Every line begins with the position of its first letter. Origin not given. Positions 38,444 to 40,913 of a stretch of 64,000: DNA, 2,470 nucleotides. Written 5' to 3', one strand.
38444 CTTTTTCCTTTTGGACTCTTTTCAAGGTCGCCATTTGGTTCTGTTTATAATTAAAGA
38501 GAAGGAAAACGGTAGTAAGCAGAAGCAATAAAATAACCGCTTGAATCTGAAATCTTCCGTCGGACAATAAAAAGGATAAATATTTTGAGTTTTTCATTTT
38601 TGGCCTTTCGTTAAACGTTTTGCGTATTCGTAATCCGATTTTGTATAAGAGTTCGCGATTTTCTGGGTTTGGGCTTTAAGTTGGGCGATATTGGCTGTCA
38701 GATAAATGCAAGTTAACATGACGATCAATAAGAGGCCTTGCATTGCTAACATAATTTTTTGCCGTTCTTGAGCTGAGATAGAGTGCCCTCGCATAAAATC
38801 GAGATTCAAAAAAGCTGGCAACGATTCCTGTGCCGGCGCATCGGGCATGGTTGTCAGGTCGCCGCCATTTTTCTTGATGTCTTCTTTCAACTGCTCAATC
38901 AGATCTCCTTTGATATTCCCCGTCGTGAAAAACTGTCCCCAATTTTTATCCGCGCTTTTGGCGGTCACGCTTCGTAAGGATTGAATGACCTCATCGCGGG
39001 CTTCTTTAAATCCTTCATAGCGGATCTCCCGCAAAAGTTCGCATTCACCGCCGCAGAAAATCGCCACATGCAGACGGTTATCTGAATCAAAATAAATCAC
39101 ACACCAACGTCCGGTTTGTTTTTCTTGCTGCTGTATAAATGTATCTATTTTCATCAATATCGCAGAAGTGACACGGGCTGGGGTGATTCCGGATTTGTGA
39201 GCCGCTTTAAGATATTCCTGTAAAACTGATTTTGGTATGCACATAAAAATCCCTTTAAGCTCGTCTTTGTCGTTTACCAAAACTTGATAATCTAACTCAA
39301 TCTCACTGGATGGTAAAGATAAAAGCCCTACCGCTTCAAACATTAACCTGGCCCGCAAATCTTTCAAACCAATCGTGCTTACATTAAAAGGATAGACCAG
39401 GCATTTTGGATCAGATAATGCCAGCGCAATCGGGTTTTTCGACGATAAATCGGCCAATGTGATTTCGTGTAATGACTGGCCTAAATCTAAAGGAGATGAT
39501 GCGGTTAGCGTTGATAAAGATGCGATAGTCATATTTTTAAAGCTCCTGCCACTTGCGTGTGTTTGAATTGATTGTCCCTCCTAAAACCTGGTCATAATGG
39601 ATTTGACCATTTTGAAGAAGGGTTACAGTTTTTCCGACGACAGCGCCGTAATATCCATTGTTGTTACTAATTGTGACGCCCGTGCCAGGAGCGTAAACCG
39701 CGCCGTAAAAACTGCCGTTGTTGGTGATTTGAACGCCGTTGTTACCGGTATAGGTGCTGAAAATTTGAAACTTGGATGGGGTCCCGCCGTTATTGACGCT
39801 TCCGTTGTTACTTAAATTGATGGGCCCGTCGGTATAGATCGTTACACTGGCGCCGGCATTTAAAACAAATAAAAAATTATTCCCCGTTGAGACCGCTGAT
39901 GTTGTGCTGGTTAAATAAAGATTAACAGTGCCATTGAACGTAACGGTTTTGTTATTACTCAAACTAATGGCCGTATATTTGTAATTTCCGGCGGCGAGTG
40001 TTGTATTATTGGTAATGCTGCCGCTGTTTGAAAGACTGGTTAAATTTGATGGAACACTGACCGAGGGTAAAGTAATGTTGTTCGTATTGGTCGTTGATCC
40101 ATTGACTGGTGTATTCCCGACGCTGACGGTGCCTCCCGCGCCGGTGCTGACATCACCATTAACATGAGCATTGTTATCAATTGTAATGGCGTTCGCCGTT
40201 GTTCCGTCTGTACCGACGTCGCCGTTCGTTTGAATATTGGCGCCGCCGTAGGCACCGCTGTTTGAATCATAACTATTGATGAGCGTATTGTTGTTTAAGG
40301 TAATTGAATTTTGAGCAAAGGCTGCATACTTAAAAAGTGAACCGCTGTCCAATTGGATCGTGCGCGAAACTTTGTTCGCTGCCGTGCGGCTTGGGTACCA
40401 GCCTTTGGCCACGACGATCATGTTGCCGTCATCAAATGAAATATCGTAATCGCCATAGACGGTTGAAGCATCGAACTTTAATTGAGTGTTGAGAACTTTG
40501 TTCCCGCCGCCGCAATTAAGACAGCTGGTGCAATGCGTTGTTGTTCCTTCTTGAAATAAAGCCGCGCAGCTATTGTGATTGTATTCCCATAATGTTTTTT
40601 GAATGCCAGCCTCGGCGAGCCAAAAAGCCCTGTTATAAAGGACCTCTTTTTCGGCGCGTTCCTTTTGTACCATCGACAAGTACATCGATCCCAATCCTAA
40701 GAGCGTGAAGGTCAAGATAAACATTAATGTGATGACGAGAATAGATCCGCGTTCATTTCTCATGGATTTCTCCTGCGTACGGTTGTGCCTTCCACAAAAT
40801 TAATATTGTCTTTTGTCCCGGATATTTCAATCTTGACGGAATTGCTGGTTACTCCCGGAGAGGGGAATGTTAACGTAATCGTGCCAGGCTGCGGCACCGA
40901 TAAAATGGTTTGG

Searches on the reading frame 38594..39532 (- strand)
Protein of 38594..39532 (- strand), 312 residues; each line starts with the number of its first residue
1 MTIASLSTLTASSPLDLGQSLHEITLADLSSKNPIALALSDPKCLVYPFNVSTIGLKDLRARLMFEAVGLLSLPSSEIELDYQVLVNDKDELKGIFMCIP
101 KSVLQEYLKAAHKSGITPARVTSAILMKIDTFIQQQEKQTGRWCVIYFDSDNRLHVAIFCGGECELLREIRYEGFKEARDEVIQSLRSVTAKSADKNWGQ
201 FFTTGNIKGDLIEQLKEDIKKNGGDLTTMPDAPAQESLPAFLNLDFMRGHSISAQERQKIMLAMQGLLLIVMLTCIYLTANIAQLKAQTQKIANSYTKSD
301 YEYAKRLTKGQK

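Call 16: search_protein_families(library=pfam, proteins=[window:38594-39532:-], max_evalue=0.01)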
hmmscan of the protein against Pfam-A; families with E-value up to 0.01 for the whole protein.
window:38594-39532:- (312 aa): 0 families

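Call 19: find_encoding_contigs(protein=window:38594-39532:-, flank=10000, max_places=10)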
Protein window:38594-39532:- (312 aa): 3 contigs read that carry it; 3 places shown.
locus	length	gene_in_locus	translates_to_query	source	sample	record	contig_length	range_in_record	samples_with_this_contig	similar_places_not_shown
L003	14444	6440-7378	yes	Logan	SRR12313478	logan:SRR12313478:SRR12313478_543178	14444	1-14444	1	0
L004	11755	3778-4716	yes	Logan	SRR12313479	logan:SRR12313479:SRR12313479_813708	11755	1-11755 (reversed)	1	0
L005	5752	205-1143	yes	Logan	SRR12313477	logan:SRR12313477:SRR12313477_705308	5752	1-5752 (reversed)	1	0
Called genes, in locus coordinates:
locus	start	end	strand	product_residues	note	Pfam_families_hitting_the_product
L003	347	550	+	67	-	PF12728:HTH_17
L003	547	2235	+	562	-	PF05157:MshEN, PF00437:T2SSE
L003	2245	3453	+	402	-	PF28597:T2SSF_N (faint), PF00482:T2SSF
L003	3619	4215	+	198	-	PF07963:N_methyl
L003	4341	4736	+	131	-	PF07963:N_methyl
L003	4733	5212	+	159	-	-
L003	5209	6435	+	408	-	PF14341:PilX_N (weak), PF20597:pAdhesive_15 (weak), PF23981:DUF7305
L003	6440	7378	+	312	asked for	-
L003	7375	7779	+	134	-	-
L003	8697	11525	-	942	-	-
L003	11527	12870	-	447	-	PF24575:TPR_Slam (weak), PF07719:TPR_2 (faint), PF13174:TPR_6 (faint), PF13428:TPR_14 (faint), PF14559:TPR_19 (weak)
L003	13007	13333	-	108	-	PF12840:HTH_20 (weak), PF01022:HTH_5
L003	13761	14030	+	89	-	PF25601:AAA_lid_14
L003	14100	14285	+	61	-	-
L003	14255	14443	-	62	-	?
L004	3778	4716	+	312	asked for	-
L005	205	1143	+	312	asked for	-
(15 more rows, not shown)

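Call 26: find_homologous_proteins(query=window:38594-39532:-)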
Query window:38594-39532:- (312 aa): 2 proteins with E <= 0.001 among 2633 candidates.
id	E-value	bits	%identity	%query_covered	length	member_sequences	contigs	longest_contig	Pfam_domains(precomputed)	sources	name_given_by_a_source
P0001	2.2e-201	685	100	100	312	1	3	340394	-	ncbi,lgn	-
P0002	1.1e-66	243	40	99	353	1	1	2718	-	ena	-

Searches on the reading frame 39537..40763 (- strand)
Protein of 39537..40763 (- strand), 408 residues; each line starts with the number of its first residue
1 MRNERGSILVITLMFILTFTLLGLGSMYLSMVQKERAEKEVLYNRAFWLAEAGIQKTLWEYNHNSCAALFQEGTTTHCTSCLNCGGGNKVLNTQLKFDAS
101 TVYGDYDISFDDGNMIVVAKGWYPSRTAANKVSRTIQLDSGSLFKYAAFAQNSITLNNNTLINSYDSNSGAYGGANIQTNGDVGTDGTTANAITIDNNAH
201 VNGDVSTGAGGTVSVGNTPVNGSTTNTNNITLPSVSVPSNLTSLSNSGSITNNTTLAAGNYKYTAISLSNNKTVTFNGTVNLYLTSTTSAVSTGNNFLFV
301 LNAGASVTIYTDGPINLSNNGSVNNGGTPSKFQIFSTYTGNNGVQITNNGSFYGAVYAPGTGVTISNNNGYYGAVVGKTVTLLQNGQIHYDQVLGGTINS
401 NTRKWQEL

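Call 16: search_protein_families(library=pfam, proteins=[window:39537-40763:-], max_evalue=0.01)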
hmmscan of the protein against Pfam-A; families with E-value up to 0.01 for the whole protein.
window:39537-40763:- (408 aa): 3 families
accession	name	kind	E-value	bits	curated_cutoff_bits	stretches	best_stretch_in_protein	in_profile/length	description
PF23981.1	DUF7305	-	6.6e-19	69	27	1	241-394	26-182/185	Domain of unknown function (DUF7305)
PF14341.11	PilX_N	-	9.4e-07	29.2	25.5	1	5-54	1-50/51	PilX N-terminal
PF20597.4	pAdhesive_15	-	7.6e-06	26.5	23.8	1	149-390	28-254/254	Putative Ice-binding-like adhesive domain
